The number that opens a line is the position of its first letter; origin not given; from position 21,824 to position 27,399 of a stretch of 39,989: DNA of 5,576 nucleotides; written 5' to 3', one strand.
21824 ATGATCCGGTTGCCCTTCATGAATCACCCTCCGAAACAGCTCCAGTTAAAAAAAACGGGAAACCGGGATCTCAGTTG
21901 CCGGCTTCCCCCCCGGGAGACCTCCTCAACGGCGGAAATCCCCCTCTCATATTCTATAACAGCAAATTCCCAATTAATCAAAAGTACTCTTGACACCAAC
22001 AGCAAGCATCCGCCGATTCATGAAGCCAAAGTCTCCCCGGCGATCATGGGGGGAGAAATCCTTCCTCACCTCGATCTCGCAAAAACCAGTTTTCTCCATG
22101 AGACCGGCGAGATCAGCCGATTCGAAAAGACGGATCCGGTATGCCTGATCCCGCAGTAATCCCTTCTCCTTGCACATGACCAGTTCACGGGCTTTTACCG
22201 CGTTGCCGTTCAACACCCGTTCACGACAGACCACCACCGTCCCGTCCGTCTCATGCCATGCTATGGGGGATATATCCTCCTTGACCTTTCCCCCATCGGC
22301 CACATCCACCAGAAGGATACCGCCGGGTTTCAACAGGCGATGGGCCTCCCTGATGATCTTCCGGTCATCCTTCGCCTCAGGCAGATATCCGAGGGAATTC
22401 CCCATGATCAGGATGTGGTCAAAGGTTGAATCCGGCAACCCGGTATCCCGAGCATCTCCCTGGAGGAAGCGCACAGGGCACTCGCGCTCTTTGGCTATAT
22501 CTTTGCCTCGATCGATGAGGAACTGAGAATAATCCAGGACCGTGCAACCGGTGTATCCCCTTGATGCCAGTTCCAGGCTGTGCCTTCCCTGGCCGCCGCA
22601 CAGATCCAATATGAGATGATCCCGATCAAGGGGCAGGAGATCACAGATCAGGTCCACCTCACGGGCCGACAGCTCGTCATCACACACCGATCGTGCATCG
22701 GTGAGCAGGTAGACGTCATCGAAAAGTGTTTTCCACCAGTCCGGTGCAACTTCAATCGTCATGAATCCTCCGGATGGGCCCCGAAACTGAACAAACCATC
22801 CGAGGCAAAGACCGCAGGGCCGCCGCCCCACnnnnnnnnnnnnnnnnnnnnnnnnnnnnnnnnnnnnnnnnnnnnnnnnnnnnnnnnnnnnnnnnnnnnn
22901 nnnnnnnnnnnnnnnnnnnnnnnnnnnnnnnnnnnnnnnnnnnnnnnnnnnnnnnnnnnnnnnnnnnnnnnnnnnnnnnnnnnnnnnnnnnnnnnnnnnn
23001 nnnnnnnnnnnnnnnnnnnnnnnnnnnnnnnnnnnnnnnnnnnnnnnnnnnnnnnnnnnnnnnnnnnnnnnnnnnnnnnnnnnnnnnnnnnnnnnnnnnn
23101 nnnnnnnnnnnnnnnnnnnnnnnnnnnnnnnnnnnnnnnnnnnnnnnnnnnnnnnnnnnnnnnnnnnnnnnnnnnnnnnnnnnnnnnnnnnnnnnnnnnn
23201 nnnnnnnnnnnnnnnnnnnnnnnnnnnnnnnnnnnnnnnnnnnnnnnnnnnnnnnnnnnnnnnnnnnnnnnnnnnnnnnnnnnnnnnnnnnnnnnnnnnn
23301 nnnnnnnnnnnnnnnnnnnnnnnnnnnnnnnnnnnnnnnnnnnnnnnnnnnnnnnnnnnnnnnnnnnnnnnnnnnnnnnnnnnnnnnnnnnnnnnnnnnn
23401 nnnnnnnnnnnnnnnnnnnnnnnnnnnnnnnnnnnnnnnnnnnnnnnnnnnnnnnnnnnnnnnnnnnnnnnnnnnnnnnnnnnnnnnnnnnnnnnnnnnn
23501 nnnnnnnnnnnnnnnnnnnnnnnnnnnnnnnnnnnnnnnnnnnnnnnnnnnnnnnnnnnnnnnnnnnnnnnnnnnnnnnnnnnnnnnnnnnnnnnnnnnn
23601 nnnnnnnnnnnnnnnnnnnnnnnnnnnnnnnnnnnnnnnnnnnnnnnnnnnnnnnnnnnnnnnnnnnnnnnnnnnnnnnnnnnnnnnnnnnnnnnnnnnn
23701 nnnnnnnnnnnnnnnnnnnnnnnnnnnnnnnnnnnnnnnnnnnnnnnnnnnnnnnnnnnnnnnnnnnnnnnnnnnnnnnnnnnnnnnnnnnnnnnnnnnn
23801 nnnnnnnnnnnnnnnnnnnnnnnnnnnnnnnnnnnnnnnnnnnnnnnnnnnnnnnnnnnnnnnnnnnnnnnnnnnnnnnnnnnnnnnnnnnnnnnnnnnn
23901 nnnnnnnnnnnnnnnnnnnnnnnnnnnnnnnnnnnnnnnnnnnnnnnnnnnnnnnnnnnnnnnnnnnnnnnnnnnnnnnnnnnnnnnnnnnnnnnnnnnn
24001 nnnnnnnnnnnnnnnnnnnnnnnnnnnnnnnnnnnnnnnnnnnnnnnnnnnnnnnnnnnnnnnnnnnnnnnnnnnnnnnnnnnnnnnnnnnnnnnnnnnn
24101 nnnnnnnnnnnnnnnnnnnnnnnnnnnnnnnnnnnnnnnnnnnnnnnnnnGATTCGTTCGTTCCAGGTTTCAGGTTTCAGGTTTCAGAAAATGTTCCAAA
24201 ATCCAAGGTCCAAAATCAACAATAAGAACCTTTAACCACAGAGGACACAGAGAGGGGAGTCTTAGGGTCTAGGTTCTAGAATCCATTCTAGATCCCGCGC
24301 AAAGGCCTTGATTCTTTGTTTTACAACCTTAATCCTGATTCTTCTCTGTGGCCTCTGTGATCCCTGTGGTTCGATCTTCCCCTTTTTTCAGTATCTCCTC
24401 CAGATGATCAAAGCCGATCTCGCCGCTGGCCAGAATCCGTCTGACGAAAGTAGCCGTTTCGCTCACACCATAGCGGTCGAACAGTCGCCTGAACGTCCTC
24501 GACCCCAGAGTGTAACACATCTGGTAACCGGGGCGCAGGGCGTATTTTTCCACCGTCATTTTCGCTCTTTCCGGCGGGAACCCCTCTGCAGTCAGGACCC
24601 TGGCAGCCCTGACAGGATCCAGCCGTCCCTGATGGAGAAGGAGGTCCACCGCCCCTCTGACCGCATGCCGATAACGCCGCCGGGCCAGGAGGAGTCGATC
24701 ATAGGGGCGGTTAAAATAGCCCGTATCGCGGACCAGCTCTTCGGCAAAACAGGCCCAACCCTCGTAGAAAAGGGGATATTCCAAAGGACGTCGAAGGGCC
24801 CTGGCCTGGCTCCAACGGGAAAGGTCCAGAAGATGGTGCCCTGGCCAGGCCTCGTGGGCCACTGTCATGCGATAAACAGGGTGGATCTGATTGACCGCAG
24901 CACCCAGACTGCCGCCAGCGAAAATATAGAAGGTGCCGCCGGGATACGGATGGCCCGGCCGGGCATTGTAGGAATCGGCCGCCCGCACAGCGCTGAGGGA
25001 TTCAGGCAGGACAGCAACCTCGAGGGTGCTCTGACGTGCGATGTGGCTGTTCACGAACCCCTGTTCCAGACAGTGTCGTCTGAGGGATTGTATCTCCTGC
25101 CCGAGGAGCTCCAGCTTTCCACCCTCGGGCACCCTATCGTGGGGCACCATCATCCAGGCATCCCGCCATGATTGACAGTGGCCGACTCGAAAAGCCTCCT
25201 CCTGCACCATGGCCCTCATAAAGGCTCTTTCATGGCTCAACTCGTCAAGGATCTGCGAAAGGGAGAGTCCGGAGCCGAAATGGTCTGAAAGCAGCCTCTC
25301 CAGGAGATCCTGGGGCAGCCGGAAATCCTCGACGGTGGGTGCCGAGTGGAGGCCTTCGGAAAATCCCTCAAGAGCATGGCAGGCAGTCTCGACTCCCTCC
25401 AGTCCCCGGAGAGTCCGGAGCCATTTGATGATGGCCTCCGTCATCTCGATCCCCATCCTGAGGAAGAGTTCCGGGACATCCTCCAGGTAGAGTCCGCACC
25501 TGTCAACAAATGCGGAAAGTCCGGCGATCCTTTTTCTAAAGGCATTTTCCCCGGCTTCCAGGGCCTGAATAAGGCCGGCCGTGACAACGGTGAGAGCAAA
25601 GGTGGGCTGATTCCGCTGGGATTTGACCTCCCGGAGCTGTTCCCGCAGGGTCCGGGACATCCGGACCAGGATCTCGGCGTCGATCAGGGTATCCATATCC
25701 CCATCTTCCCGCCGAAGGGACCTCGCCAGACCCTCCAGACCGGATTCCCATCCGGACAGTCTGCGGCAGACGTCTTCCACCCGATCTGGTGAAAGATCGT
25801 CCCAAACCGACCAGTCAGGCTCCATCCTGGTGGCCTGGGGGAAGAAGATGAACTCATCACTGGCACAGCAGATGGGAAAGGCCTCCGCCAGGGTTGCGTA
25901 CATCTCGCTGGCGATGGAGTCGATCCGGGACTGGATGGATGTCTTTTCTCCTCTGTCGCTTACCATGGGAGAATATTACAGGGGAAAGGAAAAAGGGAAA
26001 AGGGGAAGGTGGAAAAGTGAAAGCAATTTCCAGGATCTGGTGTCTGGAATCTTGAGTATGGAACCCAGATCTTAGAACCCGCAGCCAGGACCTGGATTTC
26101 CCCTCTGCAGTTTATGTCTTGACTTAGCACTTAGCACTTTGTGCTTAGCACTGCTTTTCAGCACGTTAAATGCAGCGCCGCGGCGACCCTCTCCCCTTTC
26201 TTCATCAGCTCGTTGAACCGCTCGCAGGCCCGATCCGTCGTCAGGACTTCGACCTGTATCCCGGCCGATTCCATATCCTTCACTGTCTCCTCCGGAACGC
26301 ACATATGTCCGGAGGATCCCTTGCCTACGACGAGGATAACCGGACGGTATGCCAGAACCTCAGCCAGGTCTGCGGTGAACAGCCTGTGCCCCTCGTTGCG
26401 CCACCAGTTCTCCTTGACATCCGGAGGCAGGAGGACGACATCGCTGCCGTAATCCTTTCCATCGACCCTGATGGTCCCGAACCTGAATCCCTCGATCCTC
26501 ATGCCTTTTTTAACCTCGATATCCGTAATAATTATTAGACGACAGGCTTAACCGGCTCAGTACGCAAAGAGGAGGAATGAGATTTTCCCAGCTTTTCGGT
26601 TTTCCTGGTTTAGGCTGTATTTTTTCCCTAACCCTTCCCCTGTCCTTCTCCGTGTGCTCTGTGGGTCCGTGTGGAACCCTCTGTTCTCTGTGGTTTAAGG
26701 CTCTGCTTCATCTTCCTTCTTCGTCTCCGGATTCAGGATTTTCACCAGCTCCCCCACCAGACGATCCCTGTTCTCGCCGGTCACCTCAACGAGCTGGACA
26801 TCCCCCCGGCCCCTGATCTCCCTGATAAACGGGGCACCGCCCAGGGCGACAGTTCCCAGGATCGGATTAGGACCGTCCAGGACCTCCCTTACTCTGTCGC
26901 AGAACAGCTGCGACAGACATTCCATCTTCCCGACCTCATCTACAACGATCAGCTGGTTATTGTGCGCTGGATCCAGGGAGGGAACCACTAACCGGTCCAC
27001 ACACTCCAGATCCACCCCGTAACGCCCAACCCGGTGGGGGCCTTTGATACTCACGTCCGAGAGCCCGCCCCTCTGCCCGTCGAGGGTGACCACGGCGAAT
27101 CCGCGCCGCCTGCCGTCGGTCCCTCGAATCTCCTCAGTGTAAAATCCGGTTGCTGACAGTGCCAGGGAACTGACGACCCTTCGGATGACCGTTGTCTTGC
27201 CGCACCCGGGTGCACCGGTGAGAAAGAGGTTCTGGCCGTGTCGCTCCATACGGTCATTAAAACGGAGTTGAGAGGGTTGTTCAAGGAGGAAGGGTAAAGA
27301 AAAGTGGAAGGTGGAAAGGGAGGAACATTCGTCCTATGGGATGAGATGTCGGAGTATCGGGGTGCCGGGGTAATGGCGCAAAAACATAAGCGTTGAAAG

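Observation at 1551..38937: Nearly every intergenic spacer is filled with 7-nt periodic imperfect tandem arrays from a small set of motif families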

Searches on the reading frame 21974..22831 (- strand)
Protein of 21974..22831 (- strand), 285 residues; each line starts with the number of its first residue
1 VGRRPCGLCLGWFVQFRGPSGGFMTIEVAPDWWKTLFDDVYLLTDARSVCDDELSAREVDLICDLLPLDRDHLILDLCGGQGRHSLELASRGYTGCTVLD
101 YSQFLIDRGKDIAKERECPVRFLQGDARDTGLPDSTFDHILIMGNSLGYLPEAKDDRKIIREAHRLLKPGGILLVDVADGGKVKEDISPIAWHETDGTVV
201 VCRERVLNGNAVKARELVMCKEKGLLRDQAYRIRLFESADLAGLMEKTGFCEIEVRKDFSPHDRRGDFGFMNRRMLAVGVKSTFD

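Call 8: search_protein_families(library=pfam, proteins=[window:21974-22831:-])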
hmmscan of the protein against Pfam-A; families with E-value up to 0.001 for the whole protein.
window:21974-22831:- (285 aa): 6 families
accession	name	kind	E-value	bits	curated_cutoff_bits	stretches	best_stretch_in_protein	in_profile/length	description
PF13649.12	Methyltransf_25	-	2e-18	67.3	27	1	74-171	1-97/97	Methyltransferase domain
PF08241.18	Methyltransf_11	-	6.5e-15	56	21.2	1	75-175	1-95/95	Methyltransferase domain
PF13847.12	Methyltransf_31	-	5e-11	42.9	27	1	73-179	6-113/145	Methyltransferase domain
PF01209.24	Ubie_methyltran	-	9.2e-10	38.7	20.1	1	70-175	47-151/233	ubiE/COQ5 methyltransferase family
PF08242.18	Methyltransf_12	-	7.4e-08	33.5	30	1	75-173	1-98/98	Methyltransferase domain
PF13489.12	Methyltransf_23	-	1.2e-07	32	27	1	64-250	15-159/164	Methyltransferase domain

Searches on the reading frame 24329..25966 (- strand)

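Call 8: search_protein_families(library=pfam, proteins=[window:24329-25966:-])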
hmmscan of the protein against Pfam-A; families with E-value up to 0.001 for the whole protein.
window:24329-25966:- (545 aa): 1 family
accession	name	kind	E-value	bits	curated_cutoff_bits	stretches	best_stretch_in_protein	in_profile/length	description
PF05960.17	DUF885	-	2.1e-33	117.2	32.4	1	60-524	99-530/532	Bacterial protein of unknown function (DUF885)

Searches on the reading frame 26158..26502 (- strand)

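Call 8: search_protein_families(library=pfam, proteins=[window:26158-26502:-])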
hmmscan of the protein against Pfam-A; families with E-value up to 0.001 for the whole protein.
window:26158-26502:- (114 aa): 1 family
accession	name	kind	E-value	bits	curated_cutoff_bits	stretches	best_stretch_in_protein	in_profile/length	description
PF04430.19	DUF498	-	7.1e-26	90.8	33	1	3-111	1-109/109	Protein of unknown function (DUF498/DUF598)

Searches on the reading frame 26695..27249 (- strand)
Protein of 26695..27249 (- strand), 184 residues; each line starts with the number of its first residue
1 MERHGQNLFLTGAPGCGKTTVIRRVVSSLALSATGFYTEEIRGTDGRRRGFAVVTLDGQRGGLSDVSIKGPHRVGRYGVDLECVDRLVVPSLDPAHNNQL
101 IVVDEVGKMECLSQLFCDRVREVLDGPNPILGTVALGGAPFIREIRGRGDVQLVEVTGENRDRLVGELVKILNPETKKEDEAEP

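Call 8: search_protein_families(library=pfam, proteins=[window:26695-27249:-])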
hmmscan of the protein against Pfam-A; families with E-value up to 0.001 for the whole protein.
window:26695-27249:- (184 aa): 5 families
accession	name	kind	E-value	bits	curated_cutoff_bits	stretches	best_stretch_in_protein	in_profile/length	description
PF03266.21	NTPase_1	-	3.4e-42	144.6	23.9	1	7-168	1-167/168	NTPase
PF13401.12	AAA_22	-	2.2e-06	28.4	27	1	4-142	4-126/130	AAA domain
PF13245.12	AAA_19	-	1.1e-05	26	25.1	1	5-31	11-37/134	AAA domain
PF01443.25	Viral_helicase1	-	0.00025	21.4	21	0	10-28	3-21/228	Viral superfamily 1 RNA helicase core domain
PF13191.12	AAA_16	-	0.00026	22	32.6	1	5-32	24-51/167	AAA ATPase domain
